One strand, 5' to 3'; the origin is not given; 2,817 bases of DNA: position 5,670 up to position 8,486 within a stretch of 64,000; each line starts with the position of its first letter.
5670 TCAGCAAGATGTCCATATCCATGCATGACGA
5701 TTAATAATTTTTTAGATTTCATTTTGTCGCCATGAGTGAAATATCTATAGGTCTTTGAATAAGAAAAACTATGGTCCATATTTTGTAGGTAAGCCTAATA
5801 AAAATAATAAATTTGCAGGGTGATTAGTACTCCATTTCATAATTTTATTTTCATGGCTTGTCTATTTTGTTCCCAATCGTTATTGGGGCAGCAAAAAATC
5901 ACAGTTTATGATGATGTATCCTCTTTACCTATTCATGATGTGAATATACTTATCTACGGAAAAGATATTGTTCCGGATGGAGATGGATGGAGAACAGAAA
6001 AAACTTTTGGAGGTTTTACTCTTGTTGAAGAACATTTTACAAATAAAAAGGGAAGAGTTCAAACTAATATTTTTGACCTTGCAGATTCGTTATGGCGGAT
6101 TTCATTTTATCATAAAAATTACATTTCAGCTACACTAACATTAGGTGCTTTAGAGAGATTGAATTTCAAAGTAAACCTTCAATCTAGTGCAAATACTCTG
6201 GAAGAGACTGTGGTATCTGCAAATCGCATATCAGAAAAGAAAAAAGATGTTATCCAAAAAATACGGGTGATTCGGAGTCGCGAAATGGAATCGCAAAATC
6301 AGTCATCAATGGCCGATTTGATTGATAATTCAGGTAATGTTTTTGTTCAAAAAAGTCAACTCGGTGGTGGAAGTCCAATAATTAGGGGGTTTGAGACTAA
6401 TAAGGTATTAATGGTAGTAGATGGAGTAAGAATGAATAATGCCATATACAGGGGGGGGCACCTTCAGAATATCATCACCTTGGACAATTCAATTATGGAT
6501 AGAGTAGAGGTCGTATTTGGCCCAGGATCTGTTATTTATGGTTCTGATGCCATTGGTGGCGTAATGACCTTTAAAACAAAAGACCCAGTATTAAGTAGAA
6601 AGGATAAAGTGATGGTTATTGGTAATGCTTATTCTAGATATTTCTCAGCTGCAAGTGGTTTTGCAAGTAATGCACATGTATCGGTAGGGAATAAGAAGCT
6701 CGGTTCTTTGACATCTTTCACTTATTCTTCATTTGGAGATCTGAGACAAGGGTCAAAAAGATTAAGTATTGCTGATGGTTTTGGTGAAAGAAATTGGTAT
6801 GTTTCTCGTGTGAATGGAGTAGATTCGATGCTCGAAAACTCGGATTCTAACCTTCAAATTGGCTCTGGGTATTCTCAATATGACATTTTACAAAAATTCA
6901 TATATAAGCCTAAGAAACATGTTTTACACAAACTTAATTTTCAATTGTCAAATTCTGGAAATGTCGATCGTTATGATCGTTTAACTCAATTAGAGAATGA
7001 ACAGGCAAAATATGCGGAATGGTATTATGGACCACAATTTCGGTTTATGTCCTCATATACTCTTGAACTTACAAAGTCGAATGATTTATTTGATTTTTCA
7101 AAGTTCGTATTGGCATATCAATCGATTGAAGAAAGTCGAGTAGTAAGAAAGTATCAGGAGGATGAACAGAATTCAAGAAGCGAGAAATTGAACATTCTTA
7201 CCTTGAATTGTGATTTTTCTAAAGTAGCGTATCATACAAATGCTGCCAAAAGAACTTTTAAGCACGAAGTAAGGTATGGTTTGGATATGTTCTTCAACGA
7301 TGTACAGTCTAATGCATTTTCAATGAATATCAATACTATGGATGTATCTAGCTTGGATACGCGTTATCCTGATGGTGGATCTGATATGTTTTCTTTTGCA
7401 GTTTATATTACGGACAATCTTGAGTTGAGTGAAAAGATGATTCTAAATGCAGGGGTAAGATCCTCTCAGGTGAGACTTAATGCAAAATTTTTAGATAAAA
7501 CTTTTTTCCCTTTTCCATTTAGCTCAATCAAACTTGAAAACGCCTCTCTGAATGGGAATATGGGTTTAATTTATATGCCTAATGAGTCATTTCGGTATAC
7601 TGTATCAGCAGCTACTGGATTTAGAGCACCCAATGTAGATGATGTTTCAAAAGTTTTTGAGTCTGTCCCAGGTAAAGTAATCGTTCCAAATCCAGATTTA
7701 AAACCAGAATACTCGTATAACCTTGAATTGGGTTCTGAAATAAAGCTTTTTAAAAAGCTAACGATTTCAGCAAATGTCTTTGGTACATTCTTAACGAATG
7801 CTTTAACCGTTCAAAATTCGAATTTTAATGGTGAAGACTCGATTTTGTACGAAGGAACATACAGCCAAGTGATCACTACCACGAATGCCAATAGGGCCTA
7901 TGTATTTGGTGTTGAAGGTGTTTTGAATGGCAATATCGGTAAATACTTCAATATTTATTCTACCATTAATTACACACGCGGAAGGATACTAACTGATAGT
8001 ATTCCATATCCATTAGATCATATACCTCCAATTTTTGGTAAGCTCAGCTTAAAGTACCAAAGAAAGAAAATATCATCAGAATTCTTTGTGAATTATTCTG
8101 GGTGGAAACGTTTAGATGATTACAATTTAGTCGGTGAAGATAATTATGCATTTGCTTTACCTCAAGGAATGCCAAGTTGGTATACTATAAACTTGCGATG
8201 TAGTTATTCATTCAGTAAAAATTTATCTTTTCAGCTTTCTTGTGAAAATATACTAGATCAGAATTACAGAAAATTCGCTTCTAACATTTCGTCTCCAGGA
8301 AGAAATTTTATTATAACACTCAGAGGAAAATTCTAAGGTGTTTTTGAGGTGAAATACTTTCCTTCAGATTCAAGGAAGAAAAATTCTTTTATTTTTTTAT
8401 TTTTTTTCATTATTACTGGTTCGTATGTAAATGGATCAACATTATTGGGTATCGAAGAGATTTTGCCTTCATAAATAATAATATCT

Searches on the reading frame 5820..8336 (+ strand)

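Call 68: search_protein_families(library=pfam, proteins=[window:5820-8336:+], max_evalue=0.001)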
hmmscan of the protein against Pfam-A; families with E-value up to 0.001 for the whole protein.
window:5820-8336:+ (838 aa): 2 families
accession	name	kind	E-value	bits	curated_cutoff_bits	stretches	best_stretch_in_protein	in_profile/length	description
PF00593.30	TonB_dep_Rec_b-barrel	-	3.7e-37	129.6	27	1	381-811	40-436/436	TonB dependent receptor-like, beta-barrel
PF07715.20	Plug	-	3.2e-21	76.3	23.9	1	140-248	1-107/107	TonB-dependent Receptor Plug Domain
